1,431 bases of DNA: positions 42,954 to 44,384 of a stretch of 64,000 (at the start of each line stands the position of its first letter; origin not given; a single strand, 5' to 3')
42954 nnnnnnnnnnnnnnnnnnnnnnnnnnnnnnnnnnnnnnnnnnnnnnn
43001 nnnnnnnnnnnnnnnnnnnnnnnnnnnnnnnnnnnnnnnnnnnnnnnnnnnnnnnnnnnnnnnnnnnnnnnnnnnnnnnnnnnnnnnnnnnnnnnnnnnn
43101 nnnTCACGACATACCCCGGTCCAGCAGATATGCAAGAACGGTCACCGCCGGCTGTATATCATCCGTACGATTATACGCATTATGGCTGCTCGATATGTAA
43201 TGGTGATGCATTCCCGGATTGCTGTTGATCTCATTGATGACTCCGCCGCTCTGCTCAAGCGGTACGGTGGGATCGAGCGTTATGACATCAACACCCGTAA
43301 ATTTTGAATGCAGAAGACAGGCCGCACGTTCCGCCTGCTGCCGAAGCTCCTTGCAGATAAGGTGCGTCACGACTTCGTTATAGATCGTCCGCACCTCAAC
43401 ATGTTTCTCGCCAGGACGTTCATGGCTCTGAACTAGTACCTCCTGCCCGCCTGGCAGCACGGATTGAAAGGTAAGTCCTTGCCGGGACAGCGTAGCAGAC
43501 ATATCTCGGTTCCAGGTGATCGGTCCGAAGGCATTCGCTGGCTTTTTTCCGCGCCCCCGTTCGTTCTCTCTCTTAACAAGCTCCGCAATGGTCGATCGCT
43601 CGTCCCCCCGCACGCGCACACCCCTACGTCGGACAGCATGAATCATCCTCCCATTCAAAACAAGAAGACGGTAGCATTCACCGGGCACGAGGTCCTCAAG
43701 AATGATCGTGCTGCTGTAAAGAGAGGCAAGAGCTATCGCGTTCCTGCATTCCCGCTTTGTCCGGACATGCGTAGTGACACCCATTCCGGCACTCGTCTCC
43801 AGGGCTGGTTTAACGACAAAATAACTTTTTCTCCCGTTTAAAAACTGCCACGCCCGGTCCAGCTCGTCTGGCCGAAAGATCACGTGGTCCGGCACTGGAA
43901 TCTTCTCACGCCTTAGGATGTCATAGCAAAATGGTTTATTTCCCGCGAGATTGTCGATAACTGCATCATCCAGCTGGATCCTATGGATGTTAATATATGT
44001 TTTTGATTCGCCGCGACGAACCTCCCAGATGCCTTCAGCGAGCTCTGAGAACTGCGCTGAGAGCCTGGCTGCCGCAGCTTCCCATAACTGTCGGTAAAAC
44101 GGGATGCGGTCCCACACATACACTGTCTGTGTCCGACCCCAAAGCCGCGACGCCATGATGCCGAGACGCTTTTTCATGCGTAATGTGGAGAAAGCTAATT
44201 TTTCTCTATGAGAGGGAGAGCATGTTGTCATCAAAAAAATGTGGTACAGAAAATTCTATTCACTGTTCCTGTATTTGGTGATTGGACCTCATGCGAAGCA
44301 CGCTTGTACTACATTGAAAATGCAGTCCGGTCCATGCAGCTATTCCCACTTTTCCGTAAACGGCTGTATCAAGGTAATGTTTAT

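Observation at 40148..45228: Sulfolactate-synthesis cassette (comA/comB) embedded in an exopolysaccharide operon: candidate sulfonated-glycan pathway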

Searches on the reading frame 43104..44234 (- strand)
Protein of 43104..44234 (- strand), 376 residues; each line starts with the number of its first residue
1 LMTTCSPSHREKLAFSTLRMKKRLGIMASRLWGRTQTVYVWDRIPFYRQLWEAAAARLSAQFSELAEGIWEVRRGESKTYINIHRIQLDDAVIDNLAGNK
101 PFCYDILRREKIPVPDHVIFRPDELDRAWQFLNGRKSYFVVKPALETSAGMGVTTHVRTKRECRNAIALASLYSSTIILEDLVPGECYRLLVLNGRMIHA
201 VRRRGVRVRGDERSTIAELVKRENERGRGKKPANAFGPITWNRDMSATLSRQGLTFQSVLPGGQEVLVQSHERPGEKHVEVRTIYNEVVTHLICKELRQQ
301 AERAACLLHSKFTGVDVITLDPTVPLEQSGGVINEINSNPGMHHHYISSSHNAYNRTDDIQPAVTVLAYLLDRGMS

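Call 4: search_protein_families(library=pfam, proteins=[window:43104-44234:-], max_evalue=0.01)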
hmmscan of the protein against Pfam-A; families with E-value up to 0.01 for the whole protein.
window:43104-44234:- (376 aa): 2 families
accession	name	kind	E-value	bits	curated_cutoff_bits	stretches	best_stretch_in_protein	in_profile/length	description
PF07478.18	Dala_Dala_lig_C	-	2.6e-05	24.3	24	0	109-194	4-92/204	D-ala D-ala ligase C-terminus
PF14397.11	ATPgrasp_ST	-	0.0033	17.1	31.4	0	97-162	19-85/278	Sugar-transfer associated ATP-grasp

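Call 5: search_protein_families(library=ncbifam, proteins=[window:43104-44234:-], max_evalue=0.01)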
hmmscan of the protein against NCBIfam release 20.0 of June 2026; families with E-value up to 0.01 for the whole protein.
window:43104-44234:- (376 aa): 13 families
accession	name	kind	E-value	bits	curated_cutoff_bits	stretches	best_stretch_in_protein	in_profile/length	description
NF010623.0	PRK14016.1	subfamily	4.1e-40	137.7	877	1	84-346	199-453/871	cyanophycin synthetase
TIGR02068.2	cya_phycin_syn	equivalog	2.7e-38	131.6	850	1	92-348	206-454/862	cyanophycin synthetase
NF002688.0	PRK02471.1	equivalog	1.6e-25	89.6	425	1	78-348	467-735/756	bifunctional glutamate--cysteine ligase GshA/glutathione synthetase GshB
TIGR03103.1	trio_acet_GNAT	equivalog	9.4e-24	83.8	569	1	91-345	289-527/547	N-acetylglutaminylglutamine synthetase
TIGR01435.1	glu_cys_lig_rel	equivalog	2.2e-12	46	656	1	71-352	440-707/719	bifunctional glutamate--cysteine ligase/glutathione synthetase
NF002378.0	PRK01372.1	subfamily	2.9e-08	32.8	243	1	97-202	98-198/305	D-alanine--D-alanine ligase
TIGR01205.1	D_ala_D_alaTIGR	subfamily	8.2e-08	31.6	245.65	1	96-200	103-209/318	D-alanine--D-alanine ligase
TIGR00768.1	rimK_fam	subfamily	0.00018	21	143.4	0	95-203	83-193/276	RimK family alpha-L-glutamate ligase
NF002527.0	PRK01966.1-3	equivalog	0.00018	20.8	310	0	99-190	118-208/332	D-alanine--D-alanine ligase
NF002528.0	PRK01966.1-4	subfamily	0.00022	20.2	262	1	99-187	141-233/366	D-alanine--D-alanine ligase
NF000206.1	D_ala_D_lac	equivalog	0.0049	15.9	550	0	99-186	132-213/342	D-alanine--(R)-lactate ligase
NF040720.1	MptN_Meth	equivalog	0.0054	15.8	350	0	294-346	228-275/291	tetrahydromethanopterin:alpha-L-glutamate ligase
NF000091.3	D_ala_D_ser_VanG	exception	0.0054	15.6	495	0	99-185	135-220/344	D-alanine--D-serine ligase VanG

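Call 24: search_solved_structures(query=window:43104-44234:-, max_evalue=0.01)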
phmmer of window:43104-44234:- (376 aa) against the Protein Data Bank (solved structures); distinct sequences matched with E-value up to 0.01: 9.
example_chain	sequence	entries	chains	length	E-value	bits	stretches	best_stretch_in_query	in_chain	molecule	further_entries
7txv_A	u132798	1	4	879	5.2e-22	81.3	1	96-349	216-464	Cyanophycin synthase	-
7lg5_A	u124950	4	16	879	5.2e-22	81.3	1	96-349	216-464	Cyanophycin synthase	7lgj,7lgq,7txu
7lgn_A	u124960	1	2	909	8e-21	77.4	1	92-348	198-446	Cyanophycin synthase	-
7wac_A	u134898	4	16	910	7.7e-20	74.1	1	96-351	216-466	Cyanophycin synthase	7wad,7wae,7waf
7ta5_A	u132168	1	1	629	2.9e-17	65.7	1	100-346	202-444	Glutathione synthase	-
7lgm_A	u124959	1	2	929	7.2e-17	64.4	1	93-348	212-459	Cyanophycin synthase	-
8fxh_A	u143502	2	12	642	1.6e-15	59.9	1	85-346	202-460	RimK domain-containing protein ATP-grasp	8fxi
3ln6_A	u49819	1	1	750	8.3e-10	41.1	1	88-346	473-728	Glutathione biosynthesis bifunctional protein gshAB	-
3ln7_A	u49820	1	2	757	1.1e-08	37.5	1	79-348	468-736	Glutathione biosynthesis bifunctional protein gshAB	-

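Call 81: find_related_loci(query=A4, collection=genome_contigs, flank=10000)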
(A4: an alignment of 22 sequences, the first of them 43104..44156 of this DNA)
Query A4 (350 aa) in genome_contigs; peptide patterns used: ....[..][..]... (x = any residue, [..] = any of these).
114 stretches matched a pattern; 114 encode a relative of the query (tblastn E <= 1e-3); the best 80 are kept; 79 distinct loci.
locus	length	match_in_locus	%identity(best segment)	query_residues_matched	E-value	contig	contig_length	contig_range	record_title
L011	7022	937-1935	49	7-345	2e-103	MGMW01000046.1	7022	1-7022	MAG: Chloroflexi bacterium RBG_13_53_26 RBG_13_scaffold_18688, whole genome shotgun sequence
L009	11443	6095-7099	46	4-345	4e-99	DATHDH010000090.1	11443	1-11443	MAG TPA_asm: Dissulfurispiraceae bacterium isolate SMAG_U12388 k141_1206409, whole genome shotgun sequence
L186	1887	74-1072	47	7-350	2e-95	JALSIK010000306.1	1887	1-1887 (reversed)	MAG: Chromatiales bacterium isolate 354-166_metabat2_scaf2bin.031 354-166_scaffold_47763_c1, whole genome shotgun sequen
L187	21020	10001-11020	43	1-345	7e-90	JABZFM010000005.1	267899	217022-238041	MAG: Desulfobacteraceae bacterium isolate Grevelingen_8MPa_metabat2.60 scaffold_79, whole genome shotgun sequence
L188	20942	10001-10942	47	3-320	1e-88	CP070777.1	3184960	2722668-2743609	MAG: Candidatus Zixiibacteriota bacterium isolate bin19 chromosome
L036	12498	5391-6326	50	20-345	2e-88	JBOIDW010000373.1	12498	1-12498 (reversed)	MAG: Gammaproteobacteria bacterium isolate H1-B1_metabat2.bin.5 k127_1048176, whole genome shotgun sequence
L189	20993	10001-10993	46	6-346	4e-88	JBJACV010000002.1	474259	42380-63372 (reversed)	MAG: Nitrospira sp. isolate RAS-S14-bin2 k141_244651_length_474259_cov_32.1584, whole genome shotgun sequence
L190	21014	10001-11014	44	4-347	5e-88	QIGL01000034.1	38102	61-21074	MAG: Acidiferrobacteraceae bacterium isolate SZUA-150 Ga0063293_10000811, whole genome shotgun sequence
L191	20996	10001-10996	46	4-345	4e-88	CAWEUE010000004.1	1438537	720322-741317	MAG: uncultured Acidobacteriota bacterium isolate MFD05684.bin.2.83 genome assembly, contig: contig_59247, whole genome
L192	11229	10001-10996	43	9-350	6e-87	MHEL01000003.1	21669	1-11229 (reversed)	MAG: Nitrospirae bacterium RBG_19FT_COMBO_42_15 rbg_19ft_combo_scaffold_1052, whole genome shotgun sequence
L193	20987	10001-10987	44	9-347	2e-85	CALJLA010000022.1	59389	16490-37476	MAG TPA_asm: uncultured proteobacterium isolate SRR7515930_bin.63_CONCOCT_v1.1_MAG genome assembly, contig: ERZ869936.24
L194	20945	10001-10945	44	8-326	6e-85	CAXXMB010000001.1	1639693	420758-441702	MAG: uncultured Desulfatitalea sp. isolate 24a4592a-339c-494a-8bd6-25b06643d142 genome assembly, contig: contig_1, whole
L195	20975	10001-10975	44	13-347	2e-84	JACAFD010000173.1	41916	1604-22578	MAG: Nitrospirae bacterium isolate L.E.N.18 k119_336450, whole genome shotgun sequence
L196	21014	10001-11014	44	4-347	4e-84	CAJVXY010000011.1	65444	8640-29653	MAG TPA_asm: uncultured Acidiferrobacteraceae bacterium isolate DRR093004_bin.13_MetaBAT_v2.12.1_MAG genome assembly, co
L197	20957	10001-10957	46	1-322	1e-83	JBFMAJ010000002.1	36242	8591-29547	MAG: Nitrospirota bacterium isolate MAG135 MAG135_2, whole genome shotgun sequence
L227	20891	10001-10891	36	17-319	1e-56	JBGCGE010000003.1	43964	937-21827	MAG: Gammaproteobacteria bacterium isolate SGMAG-06 contig3, whole genome shotgun sequence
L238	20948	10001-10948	32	1-323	4e-52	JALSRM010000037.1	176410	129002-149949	MAG: Gammaproteobacteria bacterium isolate 356-308_metabat1_scaf2bin.068 356-308_scaffold_28_c1, whole genome shotgun se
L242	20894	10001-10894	33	17-321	2e-47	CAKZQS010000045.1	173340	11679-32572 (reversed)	MAG TPA_asm: uncultured Ectothiorhodospiraceae bacterium isolate ERR2094164_bin.60_CONCOCT_v1.1_MAG genome assembly, con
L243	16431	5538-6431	32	17-321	2e-47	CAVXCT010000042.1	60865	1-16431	MAG: uncultured Gammaproteobacteria bacterium isolate MFD03551.bin.1.110 genome assembly, contig: contig_9722, whole gen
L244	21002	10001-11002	29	1-346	2e-50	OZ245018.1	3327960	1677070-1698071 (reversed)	MAG: Gammaproteobacteria bacterium isolate 946ad2bf-fb27-4ec7-8787-b9044ac20274 genome assembly, chromosome: 1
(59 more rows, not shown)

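Call 85: search_protein_families(library=pfam, proteins=[L243:7726-8781:+, L238:9200-9919:+, L227:14879-15913:+, L244:8030-9079:+, L227:16053-17015:+, L242:9064-9954:-, L227:1496-4015:-, L244:5363-6379:+, L238:15672-16682:+, L244:16710-17645:+], max_evalue=0.001)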
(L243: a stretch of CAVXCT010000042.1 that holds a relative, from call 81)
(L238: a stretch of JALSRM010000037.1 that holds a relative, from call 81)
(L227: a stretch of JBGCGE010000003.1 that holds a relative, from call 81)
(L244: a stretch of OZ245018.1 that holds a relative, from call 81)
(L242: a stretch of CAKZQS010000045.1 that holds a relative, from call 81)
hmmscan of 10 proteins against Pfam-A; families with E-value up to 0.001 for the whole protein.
L243:7726-8781:+ (351 aa): 1 family
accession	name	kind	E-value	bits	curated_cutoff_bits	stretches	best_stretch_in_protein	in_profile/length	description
PF02615.19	Ldh_2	-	1.3e-100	337.2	38.8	1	8-333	4-332/333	Malate/L-lactate dehydrogenase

L238:9200-9919:+ (239 aa): 1 family
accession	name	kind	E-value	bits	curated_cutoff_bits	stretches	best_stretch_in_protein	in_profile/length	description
PF03737.21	RraA-like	-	1.3e-48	165.5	24.5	1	40-188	1-152/152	Aldolase/RraA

L227:14879-15913:+ (344 aa): 0 families

L244:8030-9079:+ (349 aa): 1 family
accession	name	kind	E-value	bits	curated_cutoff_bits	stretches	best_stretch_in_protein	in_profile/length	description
PF02668.22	TauD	-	1.2e-25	91.4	27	1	56-312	9-266/267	Taurine catabolism dioxygenase TauD, TfdA family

L227:16053-17015:+ (320 aa): 3 families
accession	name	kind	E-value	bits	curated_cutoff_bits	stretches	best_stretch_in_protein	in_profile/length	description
PF01343.23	Peptidase_S49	-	2.1e-35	122.4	24.9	1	138-278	6-146/154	Peptidase family S49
PF25145.1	NfeD1b_N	-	6.2e-08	32.9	40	1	101-178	27-99/189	NfeD1b, N-terminal domain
PF01972.22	SDH_protease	-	0.00055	19.5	31.3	1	89-174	78-155/286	ClpP-like SDH-type serine proteinase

L242:9064-9954:- (296 aa): 0 families

L227:1496-4015:- (839 aa): 4 families
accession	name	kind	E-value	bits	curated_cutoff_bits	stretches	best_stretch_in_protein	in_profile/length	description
PF10150.14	RNase_E_G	-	1e-100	337.1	25.5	1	129-398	1-269/270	Ribonuclease E/G family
PF20833.2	RNase_E_G_Thio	-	1.3e-30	105.8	26.8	1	410-494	1-85/86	RNase E/G, Thioredoxin-like domain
PF00575.29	S1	-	6.6e-12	46.1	22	1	44-125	2-72/74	S1 RNA binding domain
PF07382.16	HC2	-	0.00079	20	40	1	573-652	75-157/194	Histone H1-like nucleoprotein HC2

L244:5363-6379:+ (338 aa): 2 families
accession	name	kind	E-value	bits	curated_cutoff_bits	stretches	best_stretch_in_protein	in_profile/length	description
PF00849.27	PseudoU_synth_2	-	2.2e-25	90.1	26.8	1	122-271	2-152/152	RNA pseudouridylate synthase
PF01479.30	S4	-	4.8e-08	33.1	22.8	1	43-87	1-47/48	S4 domain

L238:15672-16682:+ (336 aa): 1 family
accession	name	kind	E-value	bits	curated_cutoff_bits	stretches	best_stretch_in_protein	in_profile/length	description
PF02504.20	FA_synthesis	-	5.3e-110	367.9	29.1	1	1-322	1-323/324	Fatty acid synthesis protein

L244:16710-17645:+ (311 aa): 5 families
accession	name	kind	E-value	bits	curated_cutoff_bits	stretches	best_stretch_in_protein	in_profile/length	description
PF08541.16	ACP_syn_III_C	-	8.5e-41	138.5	26.6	1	222-310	1-89/90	3-Oxoacyl-[acyl-carrier-protein (ACP)] synthase III C terminal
PF08545.16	ACP_syn_III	-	1.9e-34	117.9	24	1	107-184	1-80/80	3-Oxoacyl-[acyl-carrier-protein (ACP)] synthase III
PF00108.29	Thiolase_N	-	8.4e-08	32.3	26.4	1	36-145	7-117/260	Thiolase, N-terminal domain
PF00195.25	Chal_sti_synt_N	-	5.8e-05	23.1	27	1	38-169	86-223/225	Chalcone and stilbene synthases, N-terminal domain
PF08392.18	FAE1_CUT1_RppA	-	0.00067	19.5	27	0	56-146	87-178/290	FAE1/Type III polyketide synthase-like protein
